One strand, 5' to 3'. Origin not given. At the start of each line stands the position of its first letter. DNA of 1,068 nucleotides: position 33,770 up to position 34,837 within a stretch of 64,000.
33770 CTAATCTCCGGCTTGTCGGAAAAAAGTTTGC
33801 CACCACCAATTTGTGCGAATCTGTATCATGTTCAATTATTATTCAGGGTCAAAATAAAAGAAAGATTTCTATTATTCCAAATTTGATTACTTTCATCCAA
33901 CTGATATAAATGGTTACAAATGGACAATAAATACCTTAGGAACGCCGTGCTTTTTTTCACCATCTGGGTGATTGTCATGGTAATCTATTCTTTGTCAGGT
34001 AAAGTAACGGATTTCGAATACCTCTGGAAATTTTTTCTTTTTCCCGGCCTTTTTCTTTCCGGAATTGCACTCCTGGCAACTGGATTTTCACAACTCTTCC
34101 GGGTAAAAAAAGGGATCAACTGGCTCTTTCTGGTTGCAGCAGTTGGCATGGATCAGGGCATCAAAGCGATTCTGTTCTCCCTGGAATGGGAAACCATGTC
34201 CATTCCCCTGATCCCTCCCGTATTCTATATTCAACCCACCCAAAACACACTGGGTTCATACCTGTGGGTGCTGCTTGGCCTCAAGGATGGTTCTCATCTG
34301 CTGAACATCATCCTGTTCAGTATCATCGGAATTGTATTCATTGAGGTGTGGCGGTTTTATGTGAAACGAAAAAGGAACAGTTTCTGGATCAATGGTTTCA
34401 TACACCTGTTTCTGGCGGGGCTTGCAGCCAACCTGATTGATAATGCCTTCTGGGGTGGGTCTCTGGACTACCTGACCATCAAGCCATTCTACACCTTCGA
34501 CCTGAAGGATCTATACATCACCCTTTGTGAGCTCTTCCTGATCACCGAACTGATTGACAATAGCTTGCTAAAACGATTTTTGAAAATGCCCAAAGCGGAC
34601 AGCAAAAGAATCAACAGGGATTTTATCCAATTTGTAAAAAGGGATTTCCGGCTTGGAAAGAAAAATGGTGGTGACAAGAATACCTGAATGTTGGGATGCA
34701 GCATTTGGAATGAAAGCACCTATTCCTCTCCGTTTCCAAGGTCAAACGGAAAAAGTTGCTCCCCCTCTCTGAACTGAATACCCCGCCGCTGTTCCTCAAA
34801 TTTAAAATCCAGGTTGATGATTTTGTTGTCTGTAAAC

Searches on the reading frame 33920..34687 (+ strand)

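Call 3: search_protein_families(library=pfam, proteins=[window:33920-34687:+], max_evalue=1)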
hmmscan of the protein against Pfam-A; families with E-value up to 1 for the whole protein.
window:33920-34687:+ (255 aa): 2 families
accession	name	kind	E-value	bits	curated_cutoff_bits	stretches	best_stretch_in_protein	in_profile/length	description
PF01252.23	Peptidase_A8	-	1.2e-15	58.4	25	1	72-211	3-140/142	Signal peptidase (SPase) II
PF12113.13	SVM_signal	-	0.086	13.3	22.4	1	126-141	9-24/33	SVM protein signal sequence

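Call 4: search_protein_families(library=ncbifam, proteins=[window:33920-34687:+], max_evalue=1)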
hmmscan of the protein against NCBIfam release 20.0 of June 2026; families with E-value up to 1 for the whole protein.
window:33920-34687:+ (255 aa): 7 families
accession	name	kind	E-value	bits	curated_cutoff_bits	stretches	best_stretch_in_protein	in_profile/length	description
TIGR00077.1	lspA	equivalog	1.4e-08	34.8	73.95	1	64-212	9-156/164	signal peptidase II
NF011368.0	PRK14787.1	equivalog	0.00081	19.5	177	1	70-209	7-138/167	lipoprotein signal peptidase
NF011351.0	PRK14769.1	subfamily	0.001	19.4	216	1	124-201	55-133/156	lipoprotein signal peptidase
NF011369.0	PRK14788.1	equivalog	0.0012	18.3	200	1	70-194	9-129/213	lipoprotein signal peptidase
NF011365.0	PRK14784.1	equivalog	0.0034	17.5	181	1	77-208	17-143/160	lipoprotein signal peptidase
NF011371.0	PRK14790.1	equivalog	0.0041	17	202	1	72-213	17-155/169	lipoprotein signal peptidase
NF011362.0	PRK14781.1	subfamily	0.013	15.6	177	1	162-208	110-156/170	lipoprotein signal peptidase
